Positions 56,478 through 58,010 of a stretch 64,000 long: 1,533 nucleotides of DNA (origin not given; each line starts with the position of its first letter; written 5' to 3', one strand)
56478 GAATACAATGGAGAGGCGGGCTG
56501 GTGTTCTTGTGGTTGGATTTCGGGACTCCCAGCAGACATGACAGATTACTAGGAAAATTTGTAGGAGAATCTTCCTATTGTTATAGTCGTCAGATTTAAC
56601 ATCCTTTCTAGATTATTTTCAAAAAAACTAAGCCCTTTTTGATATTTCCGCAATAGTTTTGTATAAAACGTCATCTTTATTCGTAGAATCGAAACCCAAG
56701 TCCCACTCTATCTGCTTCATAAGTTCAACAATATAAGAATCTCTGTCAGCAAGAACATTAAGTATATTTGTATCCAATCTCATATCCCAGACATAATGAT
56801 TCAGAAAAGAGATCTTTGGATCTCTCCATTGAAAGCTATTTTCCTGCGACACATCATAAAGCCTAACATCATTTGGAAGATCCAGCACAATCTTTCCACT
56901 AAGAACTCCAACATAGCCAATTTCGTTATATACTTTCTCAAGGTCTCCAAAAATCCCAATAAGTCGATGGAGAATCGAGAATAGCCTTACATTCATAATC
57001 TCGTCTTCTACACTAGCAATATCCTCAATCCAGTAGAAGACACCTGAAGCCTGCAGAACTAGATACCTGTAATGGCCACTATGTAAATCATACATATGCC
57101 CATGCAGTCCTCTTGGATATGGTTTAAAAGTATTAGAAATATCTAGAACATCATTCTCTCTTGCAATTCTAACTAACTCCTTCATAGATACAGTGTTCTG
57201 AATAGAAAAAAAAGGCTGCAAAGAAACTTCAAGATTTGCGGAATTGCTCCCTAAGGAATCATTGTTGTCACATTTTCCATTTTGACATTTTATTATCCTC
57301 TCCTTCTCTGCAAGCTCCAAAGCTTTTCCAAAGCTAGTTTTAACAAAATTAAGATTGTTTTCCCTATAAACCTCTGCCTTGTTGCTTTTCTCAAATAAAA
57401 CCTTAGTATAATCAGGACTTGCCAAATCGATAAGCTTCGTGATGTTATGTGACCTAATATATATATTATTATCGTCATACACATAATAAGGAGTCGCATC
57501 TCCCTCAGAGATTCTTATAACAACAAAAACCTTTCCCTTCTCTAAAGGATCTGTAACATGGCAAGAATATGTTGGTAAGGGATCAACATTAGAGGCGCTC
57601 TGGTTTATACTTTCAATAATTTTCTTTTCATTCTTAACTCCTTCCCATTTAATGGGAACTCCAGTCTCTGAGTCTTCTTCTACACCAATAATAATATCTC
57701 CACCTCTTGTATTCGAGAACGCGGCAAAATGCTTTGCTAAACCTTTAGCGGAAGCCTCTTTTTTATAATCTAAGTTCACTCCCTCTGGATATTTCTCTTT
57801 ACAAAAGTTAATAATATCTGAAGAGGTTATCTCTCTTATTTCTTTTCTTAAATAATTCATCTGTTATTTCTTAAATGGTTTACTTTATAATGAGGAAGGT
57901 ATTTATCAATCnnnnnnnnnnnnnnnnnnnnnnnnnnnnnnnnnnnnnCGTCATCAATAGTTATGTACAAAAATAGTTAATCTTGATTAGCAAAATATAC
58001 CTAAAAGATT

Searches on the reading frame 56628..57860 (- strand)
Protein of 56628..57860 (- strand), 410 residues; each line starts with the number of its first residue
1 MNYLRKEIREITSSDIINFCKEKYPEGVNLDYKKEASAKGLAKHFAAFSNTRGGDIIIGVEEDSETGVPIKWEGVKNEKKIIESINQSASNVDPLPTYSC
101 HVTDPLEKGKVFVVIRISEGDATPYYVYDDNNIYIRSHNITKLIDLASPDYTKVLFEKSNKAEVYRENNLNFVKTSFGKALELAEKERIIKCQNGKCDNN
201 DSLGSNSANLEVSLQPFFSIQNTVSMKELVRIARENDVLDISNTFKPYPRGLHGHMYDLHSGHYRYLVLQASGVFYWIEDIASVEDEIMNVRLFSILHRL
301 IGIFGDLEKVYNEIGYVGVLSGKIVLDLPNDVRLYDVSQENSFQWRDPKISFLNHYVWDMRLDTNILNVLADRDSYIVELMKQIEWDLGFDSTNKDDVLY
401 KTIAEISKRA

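Call 9: search_protein_families(library=pfam, proteins=[window:56628-57860:-], max_evalue=0.01)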
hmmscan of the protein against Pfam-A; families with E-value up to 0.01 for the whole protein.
window:56628-57860:- (410 aa): 1 family
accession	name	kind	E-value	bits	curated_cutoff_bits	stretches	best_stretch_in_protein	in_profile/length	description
PF04326.19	SLFN_AlbA_2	-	6.5e-14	52.9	25.3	1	29-142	4-115/118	Schlafen, AlbA_2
